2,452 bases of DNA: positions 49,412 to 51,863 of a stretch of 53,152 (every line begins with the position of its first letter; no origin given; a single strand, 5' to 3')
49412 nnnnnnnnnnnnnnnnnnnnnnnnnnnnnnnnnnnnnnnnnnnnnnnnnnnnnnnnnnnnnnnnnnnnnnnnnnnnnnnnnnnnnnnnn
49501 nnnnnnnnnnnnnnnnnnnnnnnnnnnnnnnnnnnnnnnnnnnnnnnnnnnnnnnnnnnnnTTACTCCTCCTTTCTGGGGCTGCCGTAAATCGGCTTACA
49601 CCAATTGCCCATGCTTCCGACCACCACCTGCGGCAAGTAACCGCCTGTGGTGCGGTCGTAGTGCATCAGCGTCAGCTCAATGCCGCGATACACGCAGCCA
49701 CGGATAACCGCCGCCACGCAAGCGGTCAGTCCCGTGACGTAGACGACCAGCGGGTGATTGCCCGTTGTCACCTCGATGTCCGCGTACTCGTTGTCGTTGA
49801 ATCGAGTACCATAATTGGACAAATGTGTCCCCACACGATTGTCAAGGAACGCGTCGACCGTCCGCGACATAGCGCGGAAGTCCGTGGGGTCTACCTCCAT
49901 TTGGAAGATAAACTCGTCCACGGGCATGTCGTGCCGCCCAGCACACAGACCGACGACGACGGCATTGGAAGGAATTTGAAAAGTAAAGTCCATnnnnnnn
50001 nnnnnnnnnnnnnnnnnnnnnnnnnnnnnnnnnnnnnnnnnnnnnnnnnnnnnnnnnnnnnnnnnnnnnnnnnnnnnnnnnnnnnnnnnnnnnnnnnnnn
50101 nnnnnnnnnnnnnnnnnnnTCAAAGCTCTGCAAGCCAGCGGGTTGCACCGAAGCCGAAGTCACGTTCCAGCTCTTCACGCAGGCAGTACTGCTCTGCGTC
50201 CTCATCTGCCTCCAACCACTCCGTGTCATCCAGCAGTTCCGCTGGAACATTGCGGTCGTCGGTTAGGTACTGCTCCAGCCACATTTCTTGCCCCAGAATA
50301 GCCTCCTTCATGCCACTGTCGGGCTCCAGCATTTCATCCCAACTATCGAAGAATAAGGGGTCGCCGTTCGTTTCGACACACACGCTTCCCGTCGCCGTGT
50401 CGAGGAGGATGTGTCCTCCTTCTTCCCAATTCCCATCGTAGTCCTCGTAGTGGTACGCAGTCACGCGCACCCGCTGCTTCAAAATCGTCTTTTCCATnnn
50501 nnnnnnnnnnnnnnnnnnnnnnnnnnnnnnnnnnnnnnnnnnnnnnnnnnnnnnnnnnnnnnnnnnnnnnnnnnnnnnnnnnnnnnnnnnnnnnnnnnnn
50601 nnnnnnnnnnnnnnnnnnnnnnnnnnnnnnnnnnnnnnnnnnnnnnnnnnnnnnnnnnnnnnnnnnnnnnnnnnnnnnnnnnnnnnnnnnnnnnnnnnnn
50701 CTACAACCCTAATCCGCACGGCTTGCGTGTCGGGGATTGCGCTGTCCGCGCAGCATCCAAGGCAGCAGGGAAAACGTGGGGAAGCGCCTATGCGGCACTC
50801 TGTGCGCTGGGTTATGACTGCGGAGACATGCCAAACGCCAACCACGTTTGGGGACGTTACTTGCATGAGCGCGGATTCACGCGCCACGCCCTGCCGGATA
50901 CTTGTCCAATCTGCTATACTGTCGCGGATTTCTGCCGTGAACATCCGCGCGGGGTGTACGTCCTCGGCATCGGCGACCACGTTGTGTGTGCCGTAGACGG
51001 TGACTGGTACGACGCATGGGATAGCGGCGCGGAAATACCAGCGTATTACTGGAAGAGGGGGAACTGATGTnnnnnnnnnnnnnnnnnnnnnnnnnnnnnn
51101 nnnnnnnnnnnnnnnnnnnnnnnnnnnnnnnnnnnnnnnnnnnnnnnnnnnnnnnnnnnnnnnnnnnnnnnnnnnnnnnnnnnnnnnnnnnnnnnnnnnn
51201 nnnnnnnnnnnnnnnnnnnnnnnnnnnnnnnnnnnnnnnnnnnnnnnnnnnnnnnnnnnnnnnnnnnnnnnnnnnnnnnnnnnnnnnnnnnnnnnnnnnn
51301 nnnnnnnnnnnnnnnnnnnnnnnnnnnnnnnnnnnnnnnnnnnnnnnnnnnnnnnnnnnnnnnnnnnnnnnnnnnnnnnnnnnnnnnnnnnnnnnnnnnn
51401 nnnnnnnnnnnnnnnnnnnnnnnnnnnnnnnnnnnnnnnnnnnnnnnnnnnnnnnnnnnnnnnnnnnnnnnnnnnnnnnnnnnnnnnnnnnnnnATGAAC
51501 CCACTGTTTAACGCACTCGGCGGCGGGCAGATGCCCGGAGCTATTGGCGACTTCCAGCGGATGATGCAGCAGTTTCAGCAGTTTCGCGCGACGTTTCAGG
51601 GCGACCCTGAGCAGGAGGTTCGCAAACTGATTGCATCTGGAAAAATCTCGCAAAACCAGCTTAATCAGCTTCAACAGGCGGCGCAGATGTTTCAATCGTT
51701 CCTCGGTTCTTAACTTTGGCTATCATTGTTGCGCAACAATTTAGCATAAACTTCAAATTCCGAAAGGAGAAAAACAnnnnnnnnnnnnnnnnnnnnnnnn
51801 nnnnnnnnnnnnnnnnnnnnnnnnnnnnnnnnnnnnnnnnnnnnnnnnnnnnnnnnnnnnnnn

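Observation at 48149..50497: Island II: strongly acidic DNA-mimic-like proteins each followed by a DNA-binding protein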

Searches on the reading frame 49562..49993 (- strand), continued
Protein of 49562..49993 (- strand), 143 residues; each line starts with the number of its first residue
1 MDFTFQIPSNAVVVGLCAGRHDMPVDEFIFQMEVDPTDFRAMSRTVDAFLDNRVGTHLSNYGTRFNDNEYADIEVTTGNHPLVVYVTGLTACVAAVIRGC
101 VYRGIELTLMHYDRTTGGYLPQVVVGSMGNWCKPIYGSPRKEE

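Call 77: find_related_loci(query=A3, collection=viral_contigs, flank=3000)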
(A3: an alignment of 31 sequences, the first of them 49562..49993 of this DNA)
Query A3 (143 aa) in viral_contigs; peptide patterns used: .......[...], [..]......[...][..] (x = any residue, [..] = any of these).
258 stretches matched a pattern; 171 encode a relative of the query (tblastn E <= 1e-3); the best 80 are kept; 80 distinct loci.
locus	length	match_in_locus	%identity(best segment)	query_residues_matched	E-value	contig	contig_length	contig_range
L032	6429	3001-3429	100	1-143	5e-97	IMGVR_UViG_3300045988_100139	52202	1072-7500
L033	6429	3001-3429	100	1-143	5e-97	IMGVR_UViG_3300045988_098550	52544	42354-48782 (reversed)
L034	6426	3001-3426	91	2-143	6e-88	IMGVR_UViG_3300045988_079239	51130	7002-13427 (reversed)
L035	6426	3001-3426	92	2-143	7e-88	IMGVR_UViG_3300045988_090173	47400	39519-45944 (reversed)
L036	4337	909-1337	92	1-143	6e-88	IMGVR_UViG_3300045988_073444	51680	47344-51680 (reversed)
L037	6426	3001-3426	92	2-143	7e-88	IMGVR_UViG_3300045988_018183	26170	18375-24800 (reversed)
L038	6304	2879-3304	91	2-143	3e-87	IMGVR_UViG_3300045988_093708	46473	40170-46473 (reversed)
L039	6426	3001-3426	90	1-142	4e-86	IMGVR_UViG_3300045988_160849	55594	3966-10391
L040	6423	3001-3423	88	3-143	1e-83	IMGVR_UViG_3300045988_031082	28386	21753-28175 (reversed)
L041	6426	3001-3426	86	2-143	3e-82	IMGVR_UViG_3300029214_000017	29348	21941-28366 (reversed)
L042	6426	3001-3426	92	1-142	3e-87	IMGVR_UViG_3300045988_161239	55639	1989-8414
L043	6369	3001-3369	70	4-125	6e-52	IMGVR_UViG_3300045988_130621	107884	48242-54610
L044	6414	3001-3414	57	4-126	3e-40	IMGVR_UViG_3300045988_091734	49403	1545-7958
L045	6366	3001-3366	48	12-126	1e-29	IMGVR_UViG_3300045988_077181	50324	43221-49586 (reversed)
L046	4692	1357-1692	48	12-124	3e-29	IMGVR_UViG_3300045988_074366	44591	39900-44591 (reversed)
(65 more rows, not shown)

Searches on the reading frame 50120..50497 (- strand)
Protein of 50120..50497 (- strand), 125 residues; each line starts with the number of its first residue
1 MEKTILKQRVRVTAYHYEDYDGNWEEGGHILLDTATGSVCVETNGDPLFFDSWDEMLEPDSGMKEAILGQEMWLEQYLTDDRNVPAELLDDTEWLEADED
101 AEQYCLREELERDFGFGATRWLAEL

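Call 7: search_protein_families(library=pfam, proteins=[window:50120-50497:-], max_evalue=1)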
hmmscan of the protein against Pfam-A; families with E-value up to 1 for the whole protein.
window:50120-50497:- (125 aa): 1 family
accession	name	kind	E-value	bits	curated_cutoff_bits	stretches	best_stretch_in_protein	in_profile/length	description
PF00590.25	TP_methylase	-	0.032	14.6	27.8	1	12-58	52-100/212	Tetrapyrrole (Corrin/Porphyrin) Methylases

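Call 8: search_protein_families(library=phrogs, proteins=[window:50120-50497:-], max_evalue=1)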
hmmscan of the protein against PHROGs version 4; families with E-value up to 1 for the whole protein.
window:50120-50497:- (125 aa): 0 families

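Call 15: find_homologous_proteins(query=window:50120-50497:-, max_evalue=0.01)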
Query window:50120-50497:- (125 aa): 9 proteins with E <= 0.01 among 42 candidates.
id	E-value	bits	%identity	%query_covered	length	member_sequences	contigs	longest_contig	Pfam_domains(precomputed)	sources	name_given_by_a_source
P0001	2.0e-75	269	95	100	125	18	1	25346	-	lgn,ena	-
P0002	1.4e-73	263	94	100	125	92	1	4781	-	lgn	-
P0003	1.7e-73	263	94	100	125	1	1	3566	-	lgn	-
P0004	1.2e-68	247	89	100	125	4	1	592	-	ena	-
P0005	1.0e-57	212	78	100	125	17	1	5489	-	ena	-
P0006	3.9e-35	139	60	100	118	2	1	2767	-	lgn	-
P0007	9.2e-27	112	56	100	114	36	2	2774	-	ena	-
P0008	1.7e-25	108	94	42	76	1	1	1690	-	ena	-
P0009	5.2e-25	106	55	100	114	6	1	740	-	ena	-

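Call 28: search_protein_families(library=padloc, proteins=[window:50120-50497:-], max_evalue=1)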
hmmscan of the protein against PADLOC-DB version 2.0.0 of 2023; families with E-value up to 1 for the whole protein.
window:50120-50497:- (125 aa): 0 families

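Call 30: predict_structure(alignment_id=A2)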
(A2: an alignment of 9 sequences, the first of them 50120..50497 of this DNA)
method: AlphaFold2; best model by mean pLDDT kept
length: 125 residues; sequences in the alignment: 9
mean_pLDDT: 83.5   pTM: 0.78
mean pLDDT of the five models: 83.5, 80.7, 80.6, 58.9, 55.5
residues with pLDDT >= 90: 41; 70-90: 69; 50-70: 12; < 50: 3
segments of 3 or more residues with pLDDT < 50: 1-3
pLDDT, mean of each block of 10 residues (from residue 1): 66 87 80 94 85 91 87 92 86 71 76 88 86
secondary structure, 60 per line:
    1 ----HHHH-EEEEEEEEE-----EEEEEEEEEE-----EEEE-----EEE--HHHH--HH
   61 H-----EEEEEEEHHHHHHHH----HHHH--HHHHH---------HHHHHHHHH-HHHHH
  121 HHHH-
elements in order: H5-8 E10-18 E24-33 E39-42 E48-50 H53-56 E67-73 H74-81 H86-89 H92-96 H106-114 H116-124

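Call 35: fold_search(model_id=the predicted structure, library=pdb)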
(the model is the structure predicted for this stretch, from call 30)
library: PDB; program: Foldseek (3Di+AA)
matches with E <= 10: 461; with E <= 0.001: 0
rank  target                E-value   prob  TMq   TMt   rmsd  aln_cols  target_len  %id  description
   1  2m4f_MODEL_1_A        2.5e-01  0.72  0.28  0.23   2.9        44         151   16  Solution Structure of Outer surface protein E (released 2013-05-15)
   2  4bod_A                4.2e-01  0.44  0.26  0.24   3.1        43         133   14  Complement regulator acquiring outer surface protein BbCRASP-4 or ErpC from Borrelia burgdorferi (released 2014-05-28)
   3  1xke_MODEL_1_A        5.4e-01  0.09  0.15  0.14   5.2        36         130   22  Solution structure of the second Ran-binding domain from human RanBP2 (released 2005-04-19)
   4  4bod_B                5.7e-01  0.57  0.30  0.28   3.1        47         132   11  Complement regulator acquiring outer surface protein BbCRASP-4 or ErpC from Borrelia burgdorferi (released 2014-05-28)
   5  5jlj_B                5.7e-01  0.12  0.15  0.15   5.9        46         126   15  Crystal Structure of KPT8602 in complex with CRM1-Ran-RanBP1 (released 2016-06-29)
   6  7ytu_A                7.9e-01  0.33  0.28  0.48   5.5        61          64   10  Crystal structure of vaccinia virus G3/L5 sub-complex (SeMet-labeled, P31 space group) (released 2023-02-08)
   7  4bob                  7.9e-01  0.33  0.26  0.24   3.1        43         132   16  Structure of Complement regulator-acquiring surface protein 3 (CRASP- 3, ErpP or BBN38) from Borrelia burgdorferi (released 2014-06-04)
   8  3u75_A                8.9e-01  0.10  0.18  0.06   8.6        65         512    8  Structure of E230A-fructofuranosidase from Schwanniomyces occidentalis complexed with fructosylnystose (released 2012-04-25)
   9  6eub                  8.9e-01  0.06  0.23  0.15   7.9        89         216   21  The fibrinogen-like domain of human Angptl4 (released 2018-05-09)
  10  9uzo_E                9.5e-01  0.15  0.23  0.26   6.3        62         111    6  Cryo-EM Structure of the Vaccinia Virus Entry/Fusion Complex (EFC) Lacking the F9 Subunit (released 2025-12-17)
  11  2x1j                  9.5e-01  0.11  0.18  0.13   5.3        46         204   17  H71A mutant of the antibiotic resistance protein NimA from Deinococcus radiodurans (released 2010-11-17)
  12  3oan                  1.0e+00  0.10  0.18  0.19   4.8        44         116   14  Crystal structure of the Ran Binding Domain From The Nuclear Complex Component Nup2 From Ashbya Gossypii (released 2010-08-18)
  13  4hl0_A                1.1e+00  0.13  0.22  0.12   4.7        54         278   13  Crystal structure of full-length Toxascaris leonina galectin (released 2013-02-06)
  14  3kf3_A                1.1e+00  0.09  0.18  0.06   8.6        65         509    8  Structure of fructofuranosidase from Schwanniomyces occidentalis complexed with fructose (released 2010-02-23)
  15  6s1t_A                1.1e+00  0.09  0.18  0.06   8.6        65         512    8  Structure of beta-fructofuranosidase from Schwanniomyces occidentalis complexed with sucrose (released 2021-04-28)
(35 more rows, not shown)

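Call 62: search_solved_structures(query=A2, max_evalue=10)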
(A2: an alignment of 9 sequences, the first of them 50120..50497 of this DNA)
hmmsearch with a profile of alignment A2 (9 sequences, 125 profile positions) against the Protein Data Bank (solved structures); distinct sequences matched with E-value up to 10: 0.

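Call 73: fold_search(model_id=the predicted structure, library=viral)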
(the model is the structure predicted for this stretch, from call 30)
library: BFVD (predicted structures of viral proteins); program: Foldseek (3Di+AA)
matches with E <= 10: 810; with E <= 0.001: 1
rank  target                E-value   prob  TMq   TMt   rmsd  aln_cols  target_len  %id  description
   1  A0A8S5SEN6            5.6e-08  1.00  0.70  0.59   3.0       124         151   29  Uncharacterized protein [Caudovirales sp. ctrNG92]
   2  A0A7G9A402            7.9e-03  0.92  0.32  0.39   7.4       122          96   13  Uncharacterized protein [Bacteriophage sp.]
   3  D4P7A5                4.4e-02  0.99  0.37  0.39   2.9        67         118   10  (no name in the UniProt tables at hand)
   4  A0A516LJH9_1          5.0e-02  0.35  0.33  0.05  16.9       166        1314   17  (no name in the UniProt tables at hand)
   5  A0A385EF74            6.1e-02  0.89  0.35  0.41   3.6        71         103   14  Uncharacterized protein [Caulobacter phage CcrBL9]
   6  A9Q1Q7                6.1e-02  0.35  0.20  0.27   6.2        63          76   13  Hypothetical phage protein [Escherichia phage phiEcoM-GJ1]
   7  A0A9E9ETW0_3          6.9e-02  0.41  0.33  0.05  10.0       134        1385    9  (no name in the UniProt tables at hand)
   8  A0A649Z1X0            9.0e-02  0.72  0.30  0.35   7.6        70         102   10  (no name in the UniProt tables at hand)
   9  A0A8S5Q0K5            9.6e-02  0.51  0.26  0.31   5.3        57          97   18  Uncharacterized protein [Siphoviridae sp. ctMOb8]
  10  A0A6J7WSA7            1.5e-01  0.25  0.22  0.33   7.5        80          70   11  Uncharacterized protein [uncultured Caudovirales phage]
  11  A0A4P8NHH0            1.7e-01  0.14  0.21  0.24   9.8       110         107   12  Uncharacterized protein [Rheinheimera phage vB_RspM_Barba19A]
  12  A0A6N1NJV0            1.7e-01  0.10  0.18  0.09  10.1       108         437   14  Uncharacterized protein [Tupanvirus deep ocean]
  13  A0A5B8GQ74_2          1.9e-01  0.38  0.26  0.05   4.4        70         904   10  Uncharacterized protein (Fragment) [Rhizoctonia solani hypovirus 2]
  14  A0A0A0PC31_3          2.3e-01  0.28  0.34  0.06  10.6       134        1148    9  RNA-dependent RNA polymerase [Sclerotinia sclerotiorum hypovirus 2]
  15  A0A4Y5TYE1            2.5e-01  0.13  0.19  0.19  10.4        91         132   13  Uncharacterized protein [Escherichia phage vB_EcoM-ECP26]
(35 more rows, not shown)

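Call 95: search_protein_families(library=ncbifam, proteins=[window:50120-50497:-], max_evalue=1)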
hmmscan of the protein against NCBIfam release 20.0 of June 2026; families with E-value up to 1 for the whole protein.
window:50120-50497:- (125 aa): 0 families

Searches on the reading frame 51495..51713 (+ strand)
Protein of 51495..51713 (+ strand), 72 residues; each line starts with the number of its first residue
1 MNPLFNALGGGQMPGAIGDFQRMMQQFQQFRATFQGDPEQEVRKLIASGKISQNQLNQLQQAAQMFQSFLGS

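Call 48: search_protein_families(library=phrogs, proteins=[window:51495-51713:+], max_evalue=0.001)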
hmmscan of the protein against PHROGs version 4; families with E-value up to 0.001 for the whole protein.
window:51495-51713:+ (72 aa): 1 family
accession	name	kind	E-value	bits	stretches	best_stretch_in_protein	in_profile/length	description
phrog_22984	-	unknown function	2.3e-20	73.8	1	1-71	2-66/74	-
